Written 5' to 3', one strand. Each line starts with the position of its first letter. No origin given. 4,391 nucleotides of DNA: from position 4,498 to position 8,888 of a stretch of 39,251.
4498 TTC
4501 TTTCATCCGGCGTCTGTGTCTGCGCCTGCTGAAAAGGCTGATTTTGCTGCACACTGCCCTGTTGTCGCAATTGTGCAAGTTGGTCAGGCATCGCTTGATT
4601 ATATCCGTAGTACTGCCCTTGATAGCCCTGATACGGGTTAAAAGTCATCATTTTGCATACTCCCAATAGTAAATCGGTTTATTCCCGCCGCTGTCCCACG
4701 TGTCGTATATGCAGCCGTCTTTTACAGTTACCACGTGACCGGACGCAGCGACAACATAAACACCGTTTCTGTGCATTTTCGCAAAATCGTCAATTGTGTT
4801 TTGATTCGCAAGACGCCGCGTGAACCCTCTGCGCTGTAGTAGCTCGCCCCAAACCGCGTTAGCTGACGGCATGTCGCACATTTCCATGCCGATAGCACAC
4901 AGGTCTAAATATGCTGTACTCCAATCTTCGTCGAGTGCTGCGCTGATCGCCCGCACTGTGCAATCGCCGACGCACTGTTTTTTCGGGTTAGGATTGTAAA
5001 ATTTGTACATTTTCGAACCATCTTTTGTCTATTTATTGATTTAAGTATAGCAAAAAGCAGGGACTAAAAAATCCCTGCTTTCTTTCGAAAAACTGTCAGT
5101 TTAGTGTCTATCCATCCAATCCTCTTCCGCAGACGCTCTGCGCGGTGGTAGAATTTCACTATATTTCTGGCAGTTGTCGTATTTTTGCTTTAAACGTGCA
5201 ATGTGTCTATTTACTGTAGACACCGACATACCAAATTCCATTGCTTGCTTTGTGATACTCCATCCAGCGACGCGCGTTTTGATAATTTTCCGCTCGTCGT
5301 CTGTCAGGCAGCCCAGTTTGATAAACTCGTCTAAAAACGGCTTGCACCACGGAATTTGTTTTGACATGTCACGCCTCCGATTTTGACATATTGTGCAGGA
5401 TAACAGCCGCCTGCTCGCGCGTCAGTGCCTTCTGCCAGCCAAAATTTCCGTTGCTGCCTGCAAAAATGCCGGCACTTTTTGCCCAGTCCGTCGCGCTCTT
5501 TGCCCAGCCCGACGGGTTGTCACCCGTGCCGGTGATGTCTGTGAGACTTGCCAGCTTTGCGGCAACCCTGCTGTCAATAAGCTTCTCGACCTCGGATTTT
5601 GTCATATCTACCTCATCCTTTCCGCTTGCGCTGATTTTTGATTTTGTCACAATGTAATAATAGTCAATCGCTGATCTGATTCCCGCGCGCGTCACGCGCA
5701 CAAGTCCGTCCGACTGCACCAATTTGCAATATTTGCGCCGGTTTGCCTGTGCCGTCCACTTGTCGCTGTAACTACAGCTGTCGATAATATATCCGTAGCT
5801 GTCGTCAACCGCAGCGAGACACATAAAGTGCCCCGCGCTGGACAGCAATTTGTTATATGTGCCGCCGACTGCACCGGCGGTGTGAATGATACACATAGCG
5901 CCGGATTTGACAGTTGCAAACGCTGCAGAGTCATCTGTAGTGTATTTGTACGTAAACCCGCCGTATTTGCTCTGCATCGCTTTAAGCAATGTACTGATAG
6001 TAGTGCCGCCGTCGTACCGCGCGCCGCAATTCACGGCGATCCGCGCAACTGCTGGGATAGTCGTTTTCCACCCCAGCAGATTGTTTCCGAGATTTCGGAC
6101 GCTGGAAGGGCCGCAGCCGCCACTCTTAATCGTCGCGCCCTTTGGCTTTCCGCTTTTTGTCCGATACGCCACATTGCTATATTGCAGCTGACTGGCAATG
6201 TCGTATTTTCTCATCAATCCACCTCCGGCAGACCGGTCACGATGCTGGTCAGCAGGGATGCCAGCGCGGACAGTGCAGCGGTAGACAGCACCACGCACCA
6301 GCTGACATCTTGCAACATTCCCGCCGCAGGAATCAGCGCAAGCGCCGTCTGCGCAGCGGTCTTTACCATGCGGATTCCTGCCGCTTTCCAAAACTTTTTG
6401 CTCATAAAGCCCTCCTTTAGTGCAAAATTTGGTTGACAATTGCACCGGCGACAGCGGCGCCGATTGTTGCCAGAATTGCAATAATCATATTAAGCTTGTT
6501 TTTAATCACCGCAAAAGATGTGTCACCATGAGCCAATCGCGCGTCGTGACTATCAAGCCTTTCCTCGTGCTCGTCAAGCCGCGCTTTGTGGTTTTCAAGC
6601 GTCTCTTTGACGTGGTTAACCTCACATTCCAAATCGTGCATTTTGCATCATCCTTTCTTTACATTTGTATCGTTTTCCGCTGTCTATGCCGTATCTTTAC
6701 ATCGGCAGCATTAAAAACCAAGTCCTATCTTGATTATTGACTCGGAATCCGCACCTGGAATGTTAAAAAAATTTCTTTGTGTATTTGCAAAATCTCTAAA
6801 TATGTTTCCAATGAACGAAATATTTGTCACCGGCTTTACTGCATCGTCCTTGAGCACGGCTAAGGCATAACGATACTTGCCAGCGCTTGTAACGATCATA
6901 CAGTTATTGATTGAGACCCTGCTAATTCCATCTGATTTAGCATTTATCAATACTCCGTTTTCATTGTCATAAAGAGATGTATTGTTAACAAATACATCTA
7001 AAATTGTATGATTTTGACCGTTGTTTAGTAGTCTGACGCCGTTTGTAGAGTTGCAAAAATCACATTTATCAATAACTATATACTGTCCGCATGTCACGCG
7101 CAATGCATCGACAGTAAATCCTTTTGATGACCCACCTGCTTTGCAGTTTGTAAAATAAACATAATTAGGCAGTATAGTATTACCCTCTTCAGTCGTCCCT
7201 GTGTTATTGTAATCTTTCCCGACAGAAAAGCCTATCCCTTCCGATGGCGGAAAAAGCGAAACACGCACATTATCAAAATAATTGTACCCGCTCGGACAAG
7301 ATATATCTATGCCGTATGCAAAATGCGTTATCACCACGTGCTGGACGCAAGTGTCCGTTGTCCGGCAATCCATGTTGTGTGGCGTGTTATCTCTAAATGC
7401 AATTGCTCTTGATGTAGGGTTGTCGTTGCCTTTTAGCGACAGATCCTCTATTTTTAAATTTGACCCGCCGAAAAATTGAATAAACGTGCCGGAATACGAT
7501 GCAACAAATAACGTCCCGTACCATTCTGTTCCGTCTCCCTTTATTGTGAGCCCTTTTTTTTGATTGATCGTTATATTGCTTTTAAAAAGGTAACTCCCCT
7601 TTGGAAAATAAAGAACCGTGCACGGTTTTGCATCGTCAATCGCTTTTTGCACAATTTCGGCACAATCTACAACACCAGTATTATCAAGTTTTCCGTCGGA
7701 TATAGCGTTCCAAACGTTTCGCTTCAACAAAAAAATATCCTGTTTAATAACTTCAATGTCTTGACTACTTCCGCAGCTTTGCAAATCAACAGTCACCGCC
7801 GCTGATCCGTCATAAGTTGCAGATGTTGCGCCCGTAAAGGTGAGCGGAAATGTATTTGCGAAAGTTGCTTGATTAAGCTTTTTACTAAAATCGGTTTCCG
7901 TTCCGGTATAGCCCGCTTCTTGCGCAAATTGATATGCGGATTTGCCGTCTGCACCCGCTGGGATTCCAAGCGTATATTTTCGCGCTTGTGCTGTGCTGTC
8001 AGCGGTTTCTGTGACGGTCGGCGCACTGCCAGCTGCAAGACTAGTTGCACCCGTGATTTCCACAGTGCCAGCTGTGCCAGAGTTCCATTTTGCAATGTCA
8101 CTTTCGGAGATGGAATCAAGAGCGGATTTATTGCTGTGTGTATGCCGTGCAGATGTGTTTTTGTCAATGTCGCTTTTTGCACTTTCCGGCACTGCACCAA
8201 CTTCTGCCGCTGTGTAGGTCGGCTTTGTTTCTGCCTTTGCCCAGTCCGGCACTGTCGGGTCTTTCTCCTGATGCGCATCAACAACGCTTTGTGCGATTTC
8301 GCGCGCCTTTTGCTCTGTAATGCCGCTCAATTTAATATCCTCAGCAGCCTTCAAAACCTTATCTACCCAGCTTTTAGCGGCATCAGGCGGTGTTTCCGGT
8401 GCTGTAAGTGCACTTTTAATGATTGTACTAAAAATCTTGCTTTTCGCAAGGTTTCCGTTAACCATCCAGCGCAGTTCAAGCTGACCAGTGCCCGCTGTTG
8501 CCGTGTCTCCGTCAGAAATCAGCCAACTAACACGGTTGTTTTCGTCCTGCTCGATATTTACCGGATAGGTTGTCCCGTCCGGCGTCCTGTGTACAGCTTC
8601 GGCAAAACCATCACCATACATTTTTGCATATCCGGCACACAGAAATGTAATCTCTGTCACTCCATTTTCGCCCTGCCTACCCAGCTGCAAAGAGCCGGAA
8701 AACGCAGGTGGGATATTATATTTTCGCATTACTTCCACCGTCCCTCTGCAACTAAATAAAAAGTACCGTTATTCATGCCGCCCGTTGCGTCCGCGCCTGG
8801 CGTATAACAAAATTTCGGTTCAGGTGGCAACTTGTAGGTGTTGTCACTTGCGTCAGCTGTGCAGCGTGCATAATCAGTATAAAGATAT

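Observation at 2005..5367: Post-lysis cassette: papain-fold Cys-His-Asp enzyme plus three Gln/Asn-rich proteins, a C1q/BclA-like protein and a sigma region-4-like regulator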

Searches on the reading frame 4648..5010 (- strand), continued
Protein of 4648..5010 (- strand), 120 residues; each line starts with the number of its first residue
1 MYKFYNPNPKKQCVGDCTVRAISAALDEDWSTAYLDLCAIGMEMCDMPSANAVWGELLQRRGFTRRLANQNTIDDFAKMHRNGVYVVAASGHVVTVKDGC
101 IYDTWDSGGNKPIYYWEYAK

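Call 86: fold_search(model_id=the predicted structure, library=viral)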
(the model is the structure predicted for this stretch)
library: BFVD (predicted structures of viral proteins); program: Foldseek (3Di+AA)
matches with E <= 10: 362; with E <= 0.001: 23
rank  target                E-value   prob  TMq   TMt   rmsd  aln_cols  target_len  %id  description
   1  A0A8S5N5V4            9.1e-13  1.00  0.88  0.72   1.1       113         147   50  Uncharacterized protein (Fragment) [Caudovirales sp. ctXjW8]
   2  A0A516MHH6            8.1e-11  1.00  0.87  0.72   2.3       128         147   23  (no name in the UniProt tables at hand)
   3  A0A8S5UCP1            1.0e-09  1.00  0.88  0.31   1.9       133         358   24  Uncharacterized protein [Siphoviridae sp. ctgN495]
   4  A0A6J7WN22            4.7e-08  1.00  0.81  0.76   2.7       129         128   20  Uncharacterized protein [uncultured Caudovirales phage]
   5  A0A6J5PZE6            1.1e-07  1.00  0.71  0.62   2.6       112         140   22  Thioesterase domain-containing protein [uncultured Caudovirales phage]
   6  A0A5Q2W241            1.4e-07  1.00  0.76  0.78   2.9       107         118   21  (no name in the UniProt tables at hand)
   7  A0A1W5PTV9            1.5e-07  1.00  0.72  0.63   4.1       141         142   24  (no name in the UniProt tables at hand)
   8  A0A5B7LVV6            6.4e-07  1.00  0.72  0.55   3.8       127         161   16  Uncharacterized protein [Pseudomonas phage ITTPL]
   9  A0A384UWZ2            7.7e-07  1.00  0.74  0.62   2.5       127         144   18  (no name in the UniProt tables at hand)
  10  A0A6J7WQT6            1.1e-06  1.00  0.73  0.42   3.5       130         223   13  Uncharacterized protein [uncultured Caudovirales phage]
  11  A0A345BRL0            1.2e-06  1.00  0.67  0.68   3.9       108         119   21  (no name in the UniProt tables at hand)
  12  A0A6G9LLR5            3.2e-06  1.00  0.80  0.54   2.9       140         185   20  Uncharacterized protein [Enterococcus phage vipetofem]
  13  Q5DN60                8.0e-06  1.00  0.67  0.40   3.1       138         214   14  Gp45 [Alphaproteobacteria phage PhiJL001]
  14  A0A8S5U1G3            1.2e-05  1.00  0.49  0.78   2.7        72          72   19  Uncharacterized protein [Siphoviridae sp. ctt8434]
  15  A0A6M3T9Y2            1.9e-05  1.00  0.67  0.65   3.2       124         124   17  Uncharacterized protein [Sphingomonas phage Kharn]
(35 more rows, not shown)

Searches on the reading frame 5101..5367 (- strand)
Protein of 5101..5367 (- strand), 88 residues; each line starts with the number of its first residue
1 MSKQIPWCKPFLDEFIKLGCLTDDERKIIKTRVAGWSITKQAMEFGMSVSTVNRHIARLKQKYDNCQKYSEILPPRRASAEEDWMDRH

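Call 3: search_protein_families(library=pfam, proteins=[window:5101-5367:-], max_evalue=0.1)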
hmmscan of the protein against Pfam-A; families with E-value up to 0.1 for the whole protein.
window:5101-5367:- (88 aa): 13 families
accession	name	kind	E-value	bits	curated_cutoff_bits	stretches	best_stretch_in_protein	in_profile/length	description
PF08281.18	Sigma70_r4_2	-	0.00013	22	25.7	1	18-62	8-53/54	Sigma-70, region 4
PF13384.12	HTH_23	-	0.0011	19.2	24.6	1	26-60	7-42/50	Homeodomain-like domain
PF00196.25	GerE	-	0.0025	17.9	23.5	1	21-62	3-44/57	Bacterial regulatory proteins, luxR family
PF13936.12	HTH_38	-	0.0063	16.7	27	1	21-58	5-43/44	Helix-turn-helix domain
PF13412.12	HTH_24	-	0.0067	16.4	21.9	1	45-62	27-44/48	Winged helix-turn-helix DNA-binding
PF07638.17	Sigma70_ECF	-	0.0089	16.4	21.1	1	17-62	132-178/185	ECF sigma factor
PF08279.18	HTH_11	-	0.017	15.5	25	1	34-61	15-41/55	HTH domain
PF19889.5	DUF6362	-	0.019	15.8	31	1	19-58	54-93/98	Domain of unknown function (DUF6362)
PF05043.19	Mga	-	0.021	15.8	21.1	1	36-61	31-56/87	Mga helix-turn-helix domain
PF14493.12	HTH_40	-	0.036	14.8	27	1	34-75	11-51/89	Helix-turn-helix domain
PF00126.33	HTH_1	-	0.049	14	26.6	1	37-63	15-41/60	Bacterial regulatory helix-turn-helix protein, lysR family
PF15978.11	TnsD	-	0.06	12.8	32.4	1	15-85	180-247/355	Tn7-like transposition protein D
PF13730.12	HTH_36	-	0.064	13.5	25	0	44-62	34-52/55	Helix-turn-helix domain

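Call 4: search_protein_families(library=phrogs, proteins=[window:5101-5367:-], max_evalue=0.01)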
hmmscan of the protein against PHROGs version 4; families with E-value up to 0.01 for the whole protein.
window:5101-5367:- (88 aa): 8 families
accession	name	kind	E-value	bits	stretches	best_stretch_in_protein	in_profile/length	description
phrog_1740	-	transcription regulation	4.9e-07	29.6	1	17-68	165-217/567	RNA polymerase sigma factor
phrog_13787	-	unknown function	0.00038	21.7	1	18-62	119-163/172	-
phrog_351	-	transcription regulation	0.00072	19.2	1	18-80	675-739/928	RNA polymerase sigma factor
phrog_3855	-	DNA, RNA and nucleotide metabolism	0.0016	19.8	1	24-61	68-105/115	HTH DNA binding protein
phrog_323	-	transcription regulation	0.0031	18.1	1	22-82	150-216/319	transcriptional regulator, D5-like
phrog_125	-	DNA, RNA and nucleotide metabolism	0.0057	17.2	1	25-70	169-214/254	DNA invertase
phrog_836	-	transcription regulation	0.0064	17.6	0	5-65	74-126/133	late transcriptional activator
phrog_1190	-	transcription regulation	0.0075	17.1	1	18-70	109-162/167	RNA polymerase sigma factor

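Call 12: search_protein_families(library=ncbifam, proteins=[window:5101-5367:-], max_evalue=0.1)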
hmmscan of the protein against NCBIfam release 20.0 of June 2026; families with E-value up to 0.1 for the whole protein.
window:5101-5367:- (88 aa): 13 families
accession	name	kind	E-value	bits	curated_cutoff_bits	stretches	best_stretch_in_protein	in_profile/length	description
TIGR02937.1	sigma70-ECF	superfamily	0.00011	21.9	42.9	1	18-62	115-160/165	sigma-70 family RNA polymerase sigma factor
NF040705.1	sigma_mbnA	exception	0.00012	21.9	350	1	21-70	111-161/272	methanobactin precursor domain-containing sigma factor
NF005385.0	PRK06930.1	subfamily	0.0053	16.5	136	1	18-67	112-162/170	positive control sigma-like factor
TIGR02989.1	Sig-70_gvs1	subfamily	0.0078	16.2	124.55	1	20-66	110-157/158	RNA polymerase sigma-70 factor, Rhodopirellula/Verrucomicrobium family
TIGR01884.1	cas_HTH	subfamily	0.022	14.2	60.2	1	21-62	140-183/202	CRISPR-associated CARF protein Csa3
NF003420.0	PRK04841.1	equivalog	0.024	12.7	537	1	10-64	828-882/903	HTH-type transcriptional regulator MalT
NF052445.1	RespRegMctR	equivalog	0.028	13.8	300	1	20-63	144-187/205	two-component system response regulator MctR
NF006900.1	PRK09390.1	equivalog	0.033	13.7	255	1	17-63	139-185/203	response regulator FixJ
NF033545.0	transpos_IS630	equivalog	0.033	13.6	100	1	26-62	2-39/299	IS630 family transposase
NF007685.0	PRK10360.1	equivalog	0.039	13.8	258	1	20-64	137-181/196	response regulator transcription factor UhpA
NF009180.0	PRK12528.1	subfamily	0.072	13.1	184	1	25-59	123-157/165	RNA polymerase sigma factor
NF040888.1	trans_reg_YafC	equivalog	0.09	11.6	470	0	23-63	5-45/293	DNA-binding transcriptional regulator YafC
TIGR03001.1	Sig-70_gmx1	subfamily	0.097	12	154.6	0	18-62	159-204/244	RNA polymerase sigma-70 factor, Myxococcales family 1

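Call 20: search_protein_families(library=padloc, proteins=[window:5101-5367:-], max_evalue=0.1)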
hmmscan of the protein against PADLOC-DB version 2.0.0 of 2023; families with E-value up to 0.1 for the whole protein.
window:5101-5367:- (88 aa): 5 families
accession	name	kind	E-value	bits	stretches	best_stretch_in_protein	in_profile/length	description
PDLC01851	CARF3--CARF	-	0.00021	18.8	1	14-71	204-260/279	-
PDLC01848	CARF3--CARF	-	0.00024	18.8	1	19-62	133-176/197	-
PDLC01857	CARF3--CARF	-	0.023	12.3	1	13-61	121-169/201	-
PDLC01268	CasR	-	0.034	12.1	1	21-62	122-164/179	"CAS-I,CAS-II,CAS-III,CAS-IV,CAS-V,CAS-VI; associated_signaling"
PDLC01434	CasR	-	0.041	11.7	1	21-62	126-168/191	"CAS-I,CAS-II,CAS-III,CAS-IV,CAS-V,CAS-VI; associated_signaling"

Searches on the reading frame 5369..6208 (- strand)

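Call 3: search_protein_families(library=pfam, proteins=[window:5369-6208:-], max_evalue=0.1)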
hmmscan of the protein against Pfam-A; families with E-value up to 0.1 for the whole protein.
window:5369-6208:- (279 aa): 2 families
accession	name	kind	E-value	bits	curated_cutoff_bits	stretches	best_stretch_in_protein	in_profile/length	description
PF00395.25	SLH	-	0.0096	16.3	20.8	1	235-268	11-44/44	S-layer homology domain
PF13529.12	Peptidase_C39_2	-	0.031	15.3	24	1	28-144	12-142/143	Peptidase_C39 like family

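Call 4: search_protein_families(library=phrogs, proteins=[window:5369-6208:-], max_evalue=0.01)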
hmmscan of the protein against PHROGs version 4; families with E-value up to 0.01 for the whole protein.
window:5369-6208:- (279 aa): 0 families

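Call 12: search_protein_families(library=ncbifam, proteins=[window:5369-6208:-], max_evalue=0.1)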
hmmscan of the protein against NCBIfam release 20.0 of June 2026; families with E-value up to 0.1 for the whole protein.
window:5369-6208:- (279 aa): 0 families

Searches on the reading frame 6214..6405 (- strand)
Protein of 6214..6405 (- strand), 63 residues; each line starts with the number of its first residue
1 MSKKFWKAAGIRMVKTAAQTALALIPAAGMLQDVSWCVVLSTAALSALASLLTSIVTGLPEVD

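Call 3: search_protein_families(library=pfam, proteins=[window:6214-6405:-], max_evalue=0.1)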
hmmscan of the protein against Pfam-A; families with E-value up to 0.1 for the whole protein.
window:6214-6405:- (63 aa): 1 family
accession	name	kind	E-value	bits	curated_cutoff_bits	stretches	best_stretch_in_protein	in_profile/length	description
PF16945.10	Phage_r1t_holin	-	6.7e-17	61.8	26.9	1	2-57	1-57/72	Putative lactococcus lactis phage r1t holin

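Call 4: search_protein_families(library=phrogs, proteins=[window:6214-6405:-], max_evalue=0.01)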
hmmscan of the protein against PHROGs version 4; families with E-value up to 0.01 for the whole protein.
window:6214-6405:- (63 aa): 1 family
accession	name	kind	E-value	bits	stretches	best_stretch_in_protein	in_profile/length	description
phrog_443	-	lysis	9e-17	62.8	1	1-57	7-64/127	holin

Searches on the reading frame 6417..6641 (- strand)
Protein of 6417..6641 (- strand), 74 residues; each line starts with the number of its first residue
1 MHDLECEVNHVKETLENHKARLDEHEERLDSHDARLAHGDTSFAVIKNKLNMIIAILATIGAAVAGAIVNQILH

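Call 69: search_protein_families(library=pfam, proteins=[window:6417-6641:-], max_evalue=0.001)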
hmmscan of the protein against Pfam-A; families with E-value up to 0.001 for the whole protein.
window:6417-6641:- (74 aa): 1 family
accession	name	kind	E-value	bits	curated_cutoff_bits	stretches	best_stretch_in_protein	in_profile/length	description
PF10779.14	XhlA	-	8.3e-05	23.1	34.7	1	10-69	1-60/67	Haemolysin XhlA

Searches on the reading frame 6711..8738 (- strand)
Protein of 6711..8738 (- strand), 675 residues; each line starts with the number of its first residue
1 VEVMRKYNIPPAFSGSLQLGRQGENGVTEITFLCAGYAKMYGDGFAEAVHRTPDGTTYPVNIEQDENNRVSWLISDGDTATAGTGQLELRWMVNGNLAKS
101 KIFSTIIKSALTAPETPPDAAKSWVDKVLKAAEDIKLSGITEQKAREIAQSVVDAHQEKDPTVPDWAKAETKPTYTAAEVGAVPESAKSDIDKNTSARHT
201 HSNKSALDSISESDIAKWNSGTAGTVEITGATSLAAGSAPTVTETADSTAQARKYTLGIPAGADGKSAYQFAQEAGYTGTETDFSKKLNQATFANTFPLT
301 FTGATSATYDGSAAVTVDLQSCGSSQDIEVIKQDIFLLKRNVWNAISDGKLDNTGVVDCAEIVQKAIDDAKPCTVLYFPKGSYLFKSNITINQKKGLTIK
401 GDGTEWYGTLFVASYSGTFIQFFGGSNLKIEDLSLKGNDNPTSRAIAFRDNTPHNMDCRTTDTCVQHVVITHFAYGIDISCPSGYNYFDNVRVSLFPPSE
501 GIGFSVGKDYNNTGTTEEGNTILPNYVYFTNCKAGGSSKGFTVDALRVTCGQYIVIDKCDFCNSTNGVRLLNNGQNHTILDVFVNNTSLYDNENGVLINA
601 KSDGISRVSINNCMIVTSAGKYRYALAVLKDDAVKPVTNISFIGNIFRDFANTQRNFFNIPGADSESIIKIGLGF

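Call 69: search_protein_families(library=pfam, proteins=[window:6711-8738:-], max_evalue=0.001)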
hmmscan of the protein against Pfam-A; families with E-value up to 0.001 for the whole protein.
window:6711-8738:- (675 aa): 1 family
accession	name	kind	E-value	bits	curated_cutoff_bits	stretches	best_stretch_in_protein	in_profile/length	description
PF12708.12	Pect-lyase_RHGA_epim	-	1.6e-08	35.1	27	1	348-587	6-208/213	Rhamnogalacturonase A/epimerase, pectate lyase-like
